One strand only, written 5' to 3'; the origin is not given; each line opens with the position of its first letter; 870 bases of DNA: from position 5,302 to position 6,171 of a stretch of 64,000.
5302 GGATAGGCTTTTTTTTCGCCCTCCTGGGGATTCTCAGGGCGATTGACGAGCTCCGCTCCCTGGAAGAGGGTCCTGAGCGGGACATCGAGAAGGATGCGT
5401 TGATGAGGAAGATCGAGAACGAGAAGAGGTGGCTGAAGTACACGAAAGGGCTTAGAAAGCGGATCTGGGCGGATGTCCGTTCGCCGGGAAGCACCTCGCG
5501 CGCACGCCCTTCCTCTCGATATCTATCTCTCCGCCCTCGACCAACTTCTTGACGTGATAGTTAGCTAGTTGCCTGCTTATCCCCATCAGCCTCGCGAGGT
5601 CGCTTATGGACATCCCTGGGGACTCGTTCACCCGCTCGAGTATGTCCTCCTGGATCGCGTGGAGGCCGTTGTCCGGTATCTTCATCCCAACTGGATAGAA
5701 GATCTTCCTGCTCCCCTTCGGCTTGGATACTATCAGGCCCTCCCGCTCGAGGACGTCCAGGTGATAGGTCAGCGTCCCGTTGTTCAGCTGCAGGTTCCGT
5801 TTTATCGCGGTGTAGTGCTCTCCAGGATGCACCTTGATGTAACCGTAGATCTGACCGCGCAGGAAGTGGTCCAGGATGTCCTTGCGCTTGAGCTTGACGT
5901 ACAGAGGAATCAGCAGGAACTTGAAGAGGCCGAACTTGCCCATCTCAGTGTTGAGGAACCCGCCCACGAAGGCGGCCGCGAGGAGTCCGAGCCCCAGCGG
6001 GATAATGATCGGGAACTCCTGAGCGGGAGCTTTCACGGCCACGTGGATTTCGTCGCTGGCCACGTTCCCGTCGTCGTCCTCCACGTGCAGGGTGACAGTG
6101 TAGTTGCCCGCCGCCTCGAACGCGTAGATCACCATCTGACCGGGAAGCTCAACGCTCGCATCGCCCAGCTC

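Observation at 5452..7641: Surface beta-helix/PKD protein with a cytoplasmic tandem winged-HTH tail: candidate membrane-tethered one-component transcription factor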

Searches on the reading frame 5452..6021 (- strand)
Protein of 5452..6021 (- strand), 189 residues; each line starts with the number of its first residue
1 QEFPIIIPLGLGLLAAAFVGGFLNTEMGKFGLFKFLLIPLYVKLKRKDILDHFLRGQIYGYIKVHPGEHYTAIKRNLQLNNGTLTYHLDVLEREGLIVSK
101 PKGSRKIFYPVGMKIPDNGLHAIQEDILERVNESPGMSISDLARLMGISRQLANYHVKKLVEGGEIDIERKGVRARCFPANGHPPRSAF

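Call 7: search_protein_families(library=pfam, proteins=[window:5452-5940:-], max_evalue=0.1)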
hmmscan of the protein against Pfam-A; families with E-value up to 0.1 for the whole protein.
window:5452-5940:- (162 aa): 24 families
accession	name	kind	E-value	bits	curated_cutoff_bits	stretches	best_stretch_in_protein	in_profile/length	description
PF24266.1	HTH_HVO_0163_N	-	8.1e-18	64.7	31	2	28-85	4-61/70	HVO_0163, N-terminal HTH domain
PF13412.12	HTH_24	-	4.5e-14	52.2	21.9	2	95-137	3-45/48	Winged helix-turn-helix DNA-binding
PF12840.13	HTH_20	-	1.2e-13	51.2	27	2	99-137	8-46/51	Helix-turn-helix domain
PF12802.13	MarR_2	-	1.5e-11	44.7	27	1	92-143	2-54/61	MarR family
PF01047.28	MarR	-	5.3e-11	42.7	24.6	2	99-137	7-45/59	MarR family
PF01022.26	HTH_5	-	3.1e-07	30.6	22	2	100-135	7-41/47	Bacterial regulatory protein, arsR family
PF13518.12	HTH_28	-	1.1e-05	25.9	25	1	102-139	7-42/52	Helix-turn-helix domain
PF08279.18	HTH_11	-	4.5e-05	23.7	25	1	97-145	2-53/55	HTH domain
PF13463.12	HTH_27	-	0.0003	21.4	22.2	0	45-82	23-62/68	Winged helix DNA-binding domain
PF09339.16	HTH_IclR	-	0.00065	19.9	22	0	99-124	7-33/52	IclR helix-turn-helix domain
PF14502.12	HTH_41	-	0.0046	16.8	25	1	111-145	8-42/48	Helix-turn-helix domain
PF04182.18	B-block_TFIIIC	-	0.01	16.3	22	0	56-74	34-52/73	B-block binding subunit of TFIIIC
PF13601.12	HTH_34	-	0.014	16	27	1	39-73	13-47/80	Winged helix DNA-binding domain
PF13545.12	HTH_Crp_2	-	0.016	15.6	27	0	110-143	23-56/70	Crp-like helix-turn-helix domain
PF13384.12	HTH_23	-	0.016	15.5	24.6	1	100-137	10-45/50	Homeodomain-like domain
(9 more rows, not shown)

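Call 8: search_protein_families(library=ncbifam, proteins=[window:5452-5940:-], max_evalue=0.1)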
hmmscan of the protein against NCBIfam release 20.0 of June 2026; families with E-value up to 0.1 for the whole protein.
window:5452-5940:- (162 aa): 14 families
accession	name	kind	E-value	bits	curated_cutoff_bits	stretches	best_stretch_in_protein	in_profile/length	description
NF033788.1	HTH_metalloreg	subfamily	6.5e-09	35.5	55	2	42-80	27-65/77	metalloregulator ArsR/SmtB family transcription factor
TIGR01884.1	cas_HTH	subfamily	3.8e-08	33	60.2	1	87-145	134-193/202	CRISPR-associated CARF protein Csa3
TIGR04176.1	MarR_EPS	equivalog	8.1e-06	25.8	88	1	97-142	6-51/105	MarR family EPS-associated transcriptional regulator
NF041413.1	ArsR_Rv2640c_fam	equivalog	1.1e-05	25.8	155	0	46-78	64-96/118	Rv2640c family ArsR-like transcriptional regulator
NF053610.1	Sso10a_fam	subfamily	7.8e-05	22.6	60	0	40-73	17-50/64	Sso10a family chromatin protein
NF033789.1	repress_SdpR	subfamily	0.00027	20.8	100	1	45-92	26-72/79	autorepressor SdpR family transcription factor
NF053758.1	ChrTpTrnRegChrS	equivalog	0.0044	16.8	250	1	87-139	6-58/158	chromate efflux transcriptional regulator ChrS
NF047906.1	CdPbTransRegCmtR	equivalog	0.023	14.6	150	0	41-84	34-77/104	Cd(II)/Pb(II)-sensing metalloregulatory transcriptional regulator CmtR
NF045593.1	bilirub_TF_BilQ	equivalog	0.062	13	125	0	34-79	38-85/135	bilirubin utilization transcriptional regulator BilQ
NF053606.1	Sta1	subfamily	0.064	13.4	80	0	93-144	18-69/100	Sta1 family transcriptional regulator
NF033545.0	transpos_IS630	equivalog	0.077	12.4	100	0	108-140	11-45/299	IS630 family transposase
NF003162.0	PRK04140.1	equivalog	0.078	12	263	0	96-124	126-154/317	transcriptional regulator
NF040939.2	trans_reg_lrs14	equivalog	0.084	12.9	90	0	99-143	25-70/103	Lrs14 family HTH-type transcriptional regulator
NF045707.1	Dbac_1936_reg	equivalog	0.085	12.9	115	0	110-145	31-66/99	ArsR/SmtB-type metalloregulator TsoR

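Call 10: find_homologous_proteins(query=window:5452-6021:-)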
Query window:5452-6021:- (189 aa): 22 proteins with E <= 0.001 among 326 candidates.
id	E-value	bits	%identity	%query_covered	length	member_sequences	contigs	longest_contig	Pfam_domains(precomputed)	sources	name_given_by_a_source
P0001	5.1e-108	377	89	92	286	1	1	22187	PF01047.29,PF12840.14,PF13412.13,PF00801.27,PF01022.27,PF12802.14,PF24266.2,PF18911.7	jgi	jgi:predicted transcriptional regulator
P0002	1.8e-98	346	94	86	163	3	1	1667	PF01047.29,PF12840.14,PF13412.13,PF01022.27,PF12802.14,PF24266.2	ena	-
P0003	1.1e-65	239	59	97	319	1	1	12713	PF01047.29,PF12840.14,PF13412.13,PF00801.27,PF01978.26,PF01022.27,PF13601.13,PF12802.14,PF13545.13,PF24266.2,PF18911.7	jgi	jgi:predicted transcriptional regulator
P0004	4.5e-61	224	61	86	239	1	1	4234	PF01047.29,PF12840.14,PF13412.13,PF12802.14,PF24266.2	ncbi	-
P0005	4.7e-60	221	57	91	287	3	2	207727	PF01047.29,PF12840.14,PF13412.13,PF00801.27,PF01022.27,PF09339.17,PF12802.14,PF24266.2,PF18911.7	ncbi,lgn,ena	-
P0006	5.5e-60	221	60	88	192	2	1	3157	PF01047.29,PF12840.14,PF13412.13,PF01022.27,PF13601.13,PF12802.14,PF24266.2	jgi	-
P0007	1.9e-58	216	58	84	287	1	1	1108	PF01047.29,PF12840.14,PF13412.13,PF01022.27,PF17957.8,PF12802.14,PF24266.2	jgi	jgi:predicted transcriptional regulator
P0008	1.2e-57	213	60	84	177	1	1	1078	PF01047.29,PF12840.14,PF13412.13,PF01022.27,PF12802.14,PF24266.2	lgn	-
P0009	1.3e-56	209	55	89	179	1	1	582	PF01047.29,PF12840.14,PF13412.13,PF01022.27,PF12802.14,PF24266.2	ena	-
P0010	1.1e-55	206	57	83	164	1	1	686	PF01047.29,PF12840.14,PF13412.13,PF01022.27,PF13601.13,PF12802.14,PF24266.2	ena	-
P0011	3.0e-53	199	53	93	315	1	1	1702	PF01047.29,PF12840.14,PF13412.13,PF17957.8,PF12802.14,PF24266.2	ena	-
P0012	1.0e-46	177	46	89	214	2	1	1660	PF12840.14,PF13412.13,PF01978.26,PF01022.27,PF12802.14,PF24266.2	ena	-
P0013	5.0e-46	175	47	88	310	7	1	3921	PF12840.14,PF13412.13,PF01022.27,PF12802.14,PF24266.2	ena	-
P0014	6.9e-46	175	55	72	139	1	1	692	PF01047.29,PF12840.14,PF13412.13,PF01022.27,PF13601.13,PF12802.14,PF24266.2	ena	-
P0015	2.0e-43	167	49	83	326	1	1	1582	PF01047.29,PF12840.14,PF13412.13,PF13601.13,PF12802.14,PF24266.2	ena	-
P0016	1.1e-38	151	47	90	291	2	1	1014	PF01047.29,PF12840.14,PF13412.13,PF01022.27,PF24266.2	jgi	-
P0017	5.6e-38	149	43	87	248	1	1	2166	PF01047.29,PF12840.14,PF13412.13,PF01978.26,PF01022.27,PF12802.14,PF24266.2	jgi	jgi:DNA-binding MarR family transcriptional regulator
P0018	6.2e-36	142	52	64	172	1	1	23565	PF24266.2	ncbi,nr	ncbi:MAG: hypothetical protein E6K10_09400 [Methanobacteriota archaeon]|nr:MAG: hypothetical protein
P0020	6.3e-24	103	43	73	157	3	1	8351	PF01047.29,PF12840.14,PF13412.13,PF13463.13,PF12802.14,PF24266.2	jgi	jgi:predicted transcriptional regulator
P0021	2.8e-22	98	38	89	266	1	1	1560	PF01047.29,PF12840.14,PF13412.13,PF08279.19,PF01022.27,PF12802.14,PF24266.2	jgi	jgi:predicted transcriptional regulator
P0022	3.8e-22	97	36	88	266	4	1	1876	PF12840.14,PF13412.13,PF12802.14,PF00072.31,PF24266.2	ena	-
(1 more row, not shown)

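Call 12: search_solved_structures(query=window:5452-5940:-, max_evalue=1, show_alignments=2)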
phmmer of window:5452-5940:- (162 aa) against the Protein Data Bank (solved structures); distinct sequences matched with E-value up to 1: 9.
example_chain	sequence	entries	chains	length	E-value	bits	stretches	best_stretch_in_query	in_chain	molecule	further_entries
5duk_A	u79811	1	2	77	0.00015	25.1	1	21-76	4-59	putative DNA binding protein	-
3cuo_A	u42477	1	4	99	0.058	16.7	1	100-147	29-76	Uncharacterized HTH-type transcriptional regulator ygaV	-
6j0e_A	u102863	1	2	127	0.081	16.2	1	110-143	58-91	Arsenic responsive repressor ArsR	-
1uly_A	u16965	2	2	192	0.11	15.7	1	106-148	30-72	hypothetical protein PH1932 | hypothetical transcription regulator protein, PH1932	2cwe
5hsm_A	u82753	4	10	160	0.22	14.8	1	98-153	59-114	Uncharacterized HTH-type transcriptional regulator Rv2887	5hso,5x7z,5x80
3bdd_A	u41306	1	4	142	0.22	14.8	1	41-79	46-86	Regulatory protein MarR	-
8b9x_A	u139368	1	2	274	0.26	14.6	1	60-147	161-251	DDRGK domain-containing protein 1,E3 UFM1-protein ligase 1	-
5eri_A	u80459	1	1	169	0.29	14.4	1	93-143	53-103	MarR family transcriptional regulator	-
8c0d_A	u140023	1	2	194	0.51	13.6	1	60-146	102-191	E3 UFM1-protein ligase 1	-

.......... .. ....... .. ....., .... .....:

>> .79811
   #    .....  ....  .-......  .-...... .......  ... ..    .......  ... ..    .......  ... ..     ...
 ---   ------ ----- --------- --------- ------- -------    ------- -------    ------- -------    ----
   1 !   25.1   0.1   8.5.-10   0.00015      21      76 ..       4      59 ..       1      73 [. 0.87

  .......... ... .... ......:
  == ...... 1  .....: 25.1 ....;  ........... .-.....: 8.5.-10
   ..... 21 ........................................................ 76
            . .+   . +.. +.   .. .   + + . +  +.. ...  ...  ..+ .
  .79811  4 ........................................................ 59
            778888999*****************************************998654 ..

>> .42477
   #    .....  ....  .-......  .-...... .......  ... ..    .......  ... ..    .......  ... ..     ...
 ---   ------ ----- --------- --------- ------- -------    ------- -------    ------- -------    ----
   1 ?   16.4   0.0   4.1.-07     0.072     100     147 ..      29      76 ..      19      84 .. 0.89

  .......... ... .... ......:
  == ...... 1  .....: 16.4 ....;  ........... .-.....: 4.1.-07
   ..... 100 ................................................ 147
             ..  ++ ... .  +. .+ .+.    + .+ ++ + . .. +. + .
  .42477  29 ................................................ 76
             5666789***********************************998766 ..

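Call 19: search_protein_representatives(protein=window:5452-6021:-)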
Query: 189 residues. Proteins with E-value up to 0.001 (for the whole library): 6207; up to 1e-10: 2460; up to 1e-30: 365. The best 150 are listed.
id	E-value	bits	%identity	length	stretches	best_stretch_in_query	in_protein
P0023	7.5e-101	352.1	88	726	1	2-183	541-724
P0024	1.3e-70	253.5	66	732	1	3-179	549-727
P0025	1.2e-62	227.5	57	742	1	2-183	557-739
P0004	1.4e-61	224.0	60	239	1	4-186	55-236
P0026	5.6e-60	218.8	64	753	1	10-180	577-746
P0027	1.2e-52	194.9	52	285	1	7-180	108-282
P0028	1.3e-52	194.7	54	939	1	11-180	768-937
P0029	4.1e-48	180.1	48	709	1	9-185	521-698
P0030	8.3e-48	179.1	56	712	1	13-175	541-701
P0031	1.1e-47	178.7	49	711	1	13-186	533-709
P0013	1.6e-46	174.9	49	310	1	21-180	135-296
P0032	3.2e-46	173.9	51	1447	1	12-180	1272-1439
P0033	2.5e-45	171.0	47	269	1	4-186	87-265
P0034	4.0e-45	170.4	47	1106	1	15-183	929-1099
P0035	7.4e-45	169.5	48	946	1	9-180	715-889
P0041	8.7e-43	162.7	47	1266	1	10-185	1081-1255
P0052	1.1e-40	155.9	48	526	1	6-178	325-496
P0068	2.3e-39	151.6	50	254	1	15-178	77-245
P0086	3.9e-38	147.6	46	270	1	6-172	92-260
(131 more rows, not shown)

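Call 22: search_protein_families(library=pfam, proteins=[P0023, P0024, P0025, P0026, P0028, P0029, P0032, P0034, P0041, P0052], max_evalue=0.00001)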
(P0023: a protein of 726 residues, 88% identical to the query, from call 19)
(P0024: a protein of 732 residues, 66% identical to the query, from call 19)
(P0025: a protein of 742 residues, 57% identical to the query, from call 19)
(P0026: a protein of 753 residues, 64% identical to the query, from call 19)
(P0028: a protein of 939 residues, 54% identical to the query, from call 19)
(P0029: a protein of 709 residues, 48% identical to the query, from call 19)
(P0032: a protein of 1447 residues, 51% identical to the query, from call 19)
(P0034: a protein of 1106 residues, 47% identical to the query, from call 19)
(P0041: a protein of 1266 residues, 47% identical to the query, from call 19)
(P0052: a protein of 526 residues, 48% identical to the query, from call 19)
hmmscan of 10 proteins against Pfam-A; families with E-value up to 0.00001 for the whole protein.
P0023 (726 aa): 12 families
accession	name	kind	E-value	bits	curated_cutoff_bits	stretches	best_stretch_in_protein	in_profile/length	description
PF18911.6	PKD_4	-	1.1e-26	93.1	27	2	355-442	2-84/85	PKD domain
PF00801.26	PKD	-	1.7e-14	54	23.5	1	390-437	29-75/80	PKD domain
PF13412.12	HTH_24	-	3.9e-14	52.4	21.9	1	664-708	4-48/48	Winged helix-turn-helix DNA-binding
PF24266.1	HTH_HVO_0163_N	-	5e-14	52.5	31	1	594-651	4-61/70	HVO_0163, N-terminal HTH domain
PF01047.28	MarR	-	5.4e-11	42.7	24.6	0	667-708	7-48/59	MarR family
PF12840.13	HTH_20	-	3.8e-10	40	27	0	667-705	8-46/51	Helix-turn-helix domain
PF13229.12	Beta_helix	-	4.6e-10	39.8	25.9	1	122-225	3-112/158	Right handed beta helix region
PF12802.13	MarR_2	-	8.4e-10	39.1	27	1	660-711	2-54/61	MarR family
PF18981.6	InlK_D3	-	4e-07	30.5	25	0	414-443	44-73/75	Internalin K domain (D3/D4)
PF22352.2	K319L-like_PKD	-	6.1e-07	29.8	27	0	361-443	1-84/84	K319L-like, PKD domain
PF01022.26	HTH_5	-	2.6e-06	27.6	22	0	668-705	7-43/47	Bacterial regulatory protein, arsR family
PF05048.19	NosD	-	8.2e-06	25.8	23.6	0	120-222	41-145/212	Periplasmic copper-binding protein (NosD)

P0024 (732 aa): 10 families
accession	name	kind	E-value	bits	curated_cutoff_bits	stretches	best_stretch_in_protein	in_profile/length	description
PF18911.6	PKD_4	-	3.3e-24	85.2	27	2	455-534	3-76/85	PKD domain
PF00801.26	PKD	-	3.1e-15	56.4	23.5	1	487-537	27-76/80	PKD domain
PF24266.1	HTH_HVO_0163_N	-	3e-13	50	31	1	601-659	4-62/70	HVO_0163, N-terminal HTH domain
PF13412.12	HTH_24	-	1.9e-12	47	21.9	1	672-715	5-48/48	Winged helix-turn-helix DNA-binding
PF01047.28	MarR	-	1.1e-10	41.6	24.6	0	673-719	6-52/59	MarR family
PF12802.13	MarR_2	-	7.1e-10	39.3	27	1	675-724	10-60/61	MarR family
PF12840.13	HTH_20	-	1.5e-08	34.9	27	0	674-716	8-50/51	Helix-turn-helix domain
PF22352.2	K319L-like_PKD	-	3e-08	34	27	0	470-542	12-84/84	K319L-like, PKD domain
PF13229.12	Beta_helix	-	1.2e-07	32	25.9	1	147-237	2-97/158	Right handed beta helix region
PF01022.26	HTH_5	-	3.7e-06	27.2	22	0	617-644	19-46/47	Bacterial regulatory protein, arsR family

P0025 (742 aa): 9 families
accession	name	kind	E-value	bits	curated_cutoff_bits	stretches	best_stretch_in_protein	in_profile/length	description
PF18911.6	PKD_4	-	1.4e-20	73.6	27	2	372-457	3-83/85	PKD domain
PF24266.1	HTH_HVO_0163_N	-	7.9e-14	51.9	31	1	609-666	4-61/70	HVO_0163, N-terminal HTH domain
PF00801.26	PKD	-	7e-13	48.8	23.5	0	480-546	16-76/80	PKD domain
PF13412.12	HTH_24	-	2.7e-11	43.3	21.9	1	683-723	8-48/48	Winged helix-turn-helix DNA-binding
PF13229.12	Beta_helix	-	3.5e-09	36.9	25.9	1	125-253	12-149/158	Right handed beta helix region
PF01047.28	MarR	-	2.8e-08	34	24.6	0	683-726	8-51/59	MarR family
PF01022.26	HTH_5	-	7.6e-08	32.6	22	0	694-723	17-46/47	Bacterial regulatory protein, arsR family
PF12802.13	MarR_2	-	2.8e-07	31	27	0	687-726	14-54/61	MarR family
PF12840.13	HTH_20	-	5.4e-07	29.9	27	0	609-653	6-50/51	Helix-turn-helix domain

P0026 (753 aa): 10 families
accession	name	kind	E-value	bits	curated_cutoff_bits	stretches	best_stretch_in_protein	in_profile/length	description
PF18911.6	PKD_4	-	1.7e-23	82.9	27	2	476-562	3-85/85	PKD domain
PF00801.26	PKD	-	8e-17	61.4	23.5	2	396-468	12-78/80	PKD domain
PF12840.13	HTH_20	-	1.6e-13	50.8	27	0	692-735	8-51/51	Helix-turn-helix domain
PF13412.12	HTH_24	-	3.3e-13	49.4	21.9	1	688-733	3-48/48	Winged helix-turn-helix DNA-binding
PF24266.1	HTH_HVO_0163_N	-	5.5e-12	46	31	0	619-676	4-61/70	HVO_0163, N-terminal HTH domain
PF12802.13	MarR_2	-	2.5e-10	40.8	27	1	689-736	6-54/61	MarR family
PF01047.28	MarR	-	5.8e-09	36.1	24.6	0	690-736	5-51/59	MarR family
PF22352.2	K319L-like_PKD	-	8.2e-08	32.6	27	0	481-562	1-84/84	K319L-like, PKD domain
PF01022.26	HTH_5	-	2.2e-06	27.9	22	0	693-733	7-46/47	Bacterial regulatory protein, arsR family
PF13229.12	Beta_helix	-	4.9e-06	26.7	25.9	0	123-239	24-147/158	Right handed beta helix region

P0028 (939 aa): 7 families
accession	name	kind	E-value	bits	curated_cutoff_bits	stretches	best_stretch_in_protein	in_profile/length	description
PF17957.7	Big_7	-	5.6e-53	177.9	24.1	4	550-627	1-70/70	Bacterial Ig domain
PF13750.12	Big_3_3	-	4.4e-10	39.9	27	0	100-189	3-95/157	Bacterial Ig-like domain (group 3)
PF24266.1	HTH_HVO_0163_N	-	6.1e-10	39.5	31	0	810-867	4-61/70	HVO_0163, N-terminal HTH domain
PF12840.13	HTH_20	-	1.5e-08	34.9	27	0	805-853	1-49/51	Helix-turn-helix domain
PF13412.12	HTH_24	-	1.7e-08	34.3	21.9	0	887-924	11-48/48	Winged helix-turn-helix DNA-binding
PF12802.13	MarR_2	-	7.4e-08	32.9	27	0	888-927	14-54/61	MarR family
PF20789.3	4HBT_3C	-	7.4e-07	29.9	24.1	0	496-529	91-126/140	Acyl-CoA thioesterase C-terminal domain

P0029 (709 aa): 9 families
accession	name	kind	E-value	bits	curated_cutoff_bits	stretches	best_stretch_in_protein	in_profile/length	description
PF18911.6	PKD_4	-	1.4e-19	70.3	27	2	328-412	3-82/85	PKD domain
PF00801.26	PKD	-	7.2e-17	61.6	23.5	2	432-499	12-75/80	PKD domain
PF24266.1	HTH_HVO_0163_N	-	1.4e-13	51.1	31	1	566-629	3-66/70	HVO_0163, N-terminal HTH domain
PF12840.13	HTH_20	-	1.5e-12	47.7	27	1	634-682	3-51/51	Helix-turn-helix domain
PF12802.13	MarR_2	-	6.2e-11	42.7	27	1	632-684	2-55/61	MarR family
PF13412.12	HTH_24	-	5.2e-10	39.2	21.9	1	634-678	2-46/48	Winged helix-turn-helix DNA-binding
PF01022.26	HTH_5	-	2.5e-08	34.1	22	0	639-680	6-46/47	Bacterial regulatory protein, arsR family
PF01047.28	MarR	-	2.8e-06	27.6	24.6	0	637-678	5-46/59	MarR family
PF22352.2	K319L-like_PKD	-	8.2e-06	26.2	27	0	434-505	11-84/84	K319L-like, PKD domain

P0032 (1447 aa): 9 families
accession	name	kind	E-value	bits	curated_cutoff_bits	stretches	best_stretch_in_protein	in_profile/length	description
PF13205.12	Big_5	-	5.5e-60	201.1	23.6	4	553-647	5-105/105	Bacterial Ig-like domain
PF12840.13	HTH_20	-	1.6e-12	47.6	27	1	1307-1357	1-51/51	Helix-turn-helix domain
PF12802.13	MarR_2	-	2.2e-12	47.4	27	0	1378-1430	2-55/61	MarR family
PF18911.6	PKD_4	-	2.5e-12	47.1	27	1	1173-1257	2-85/85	PKD domain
PF13412.12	HTH_24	-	1.3e-09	37.9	21.9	0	1380-1426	2-48/48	Winged helix-turn-helix DNA-binding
PF24266.1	HTH_HVO_0163_N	-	1.8e-09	37.9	31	0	1310-1368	2-60/70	HVO_0163, N-terminal HTH domain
PF00801.26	PKD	-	2.3e-07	31.2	23.5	0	1182-1251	8-75/80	PKD domain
PF01022.26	HTH_5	-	7.6e-07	29.4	22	0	1318-1356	10-47/47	Bacterial regulatory protein, arsR family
PF01047.28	MarR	-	2e-06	28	24.6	0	1322-1358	15-51/59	MarR family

P0034 (1106 aa): 6 families
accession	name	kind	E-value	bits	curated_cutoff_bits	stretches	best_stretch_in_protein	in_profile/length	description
PF13205.12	Big_5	-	5.6e-41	140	23.6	3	215-281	4-75/105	Bacterial Ig-like domain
PF18911.6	PKD_4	-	2.7e-15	56.6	27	1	832-916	2-85/85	PKD domain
PF12840.13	HTH_20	-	9.3e-11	42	27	0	1036-1084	2-50/51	Helix-turn-helix domain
PF24266.1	HTH_HVO_0163_N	-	4e-09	36.8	31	0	967-1025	2-60/70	HVO_0163, N-terminal HTH domain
PF12802.13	MarR_2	-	5.7e-08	33.2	27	0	1035-1086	2-54/61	MarR family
PF00801.26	PKD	-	1e-07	32.3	23.5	1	841-908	8-73/80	PKD domain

P0041 (1266 aa): 8 families
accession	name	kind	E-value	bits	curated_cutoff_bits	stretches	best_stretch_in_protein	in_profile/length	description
PF13205.12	Big_5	-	4.8e-42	143.4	23.6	3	137-236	1-105/105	Bacterial Ig-like domain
PF18911.6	PKD_4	-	9.4e-15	54.9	27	1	984-1068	2-85/85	PKD domain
PF12840.13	HTH_20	-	3.7e-11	43.2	27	0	1190-1238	2-50/51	Helix-turn-helix domain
PF24266.1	HTH_HVO_0163_N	-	1.3e-08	35.2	31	0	1121-1180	2-61/70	HVO_0163, N-terminal HTH domain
PF12802.13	MarR_2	-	3.5e-08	33.9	27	0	1125-1167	9-52/61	MarR family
PF00801.26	PKD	-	1.5e-07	31.7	23.5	1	993-1062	8-75/80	PKD domain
PF13412.12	HTH_24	-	7.1e-07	29.1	21.9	0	1122-1166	4-48/48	Winged helix-turn-helix DNA-binding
PF04151.21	PPC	-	5.8e-06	27.5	25.9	1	505-573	7-70/70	Bacterial pre-peptidase C-terminal domain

P0052 (526 aa): 11 families
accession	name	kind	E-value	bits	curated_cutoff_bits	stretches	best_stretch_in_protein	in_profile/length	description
PF18911.6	PKD_4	-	8.4e-68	224.9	27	3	123-206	1-84/85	PKD domain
PF00801.26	PKD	-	2.8e-47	159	23.5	3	134-202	8-76/80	PKD domain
PF22352.2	K319L-like_PKD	-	5.1e-26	90.9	27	3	224-298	3-84/84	K319L-like, PKD domain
PF24266.1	HTH_HVO_0163_N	-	9.5e-17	61.3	31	1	370-428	3-61/70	HVO_0163, N-terminal HTH domain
PF13412.12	HTH_24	-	3.6e-15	55.7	21.9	1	453-485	16-48/48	Winged helix-turn-helix DNA-binding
PF17963.7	Big_9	-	1.8e-10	42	23.6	0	123-205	1-88/89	Bacterial Ig domain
PF01047.28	MarR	-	5.9e-10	39.3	24.6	1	440-485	3-48/59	MarR family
PF12802.13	MarR_2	-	7e-10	39.4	27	1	442-488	7-54/61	MarR family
PF12840.13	HTH_20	-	7.7e-07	29.4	27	0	458-485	22-49/51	Helix-turn-helix domain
PF05345.18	He_PIG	-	4.4e-06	27.5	24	0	90-117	68-95/96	Putative Ig domain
PF08279.18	HTH_11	-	7.8e-06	26.1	25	0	448-490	8-53/55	HTH domain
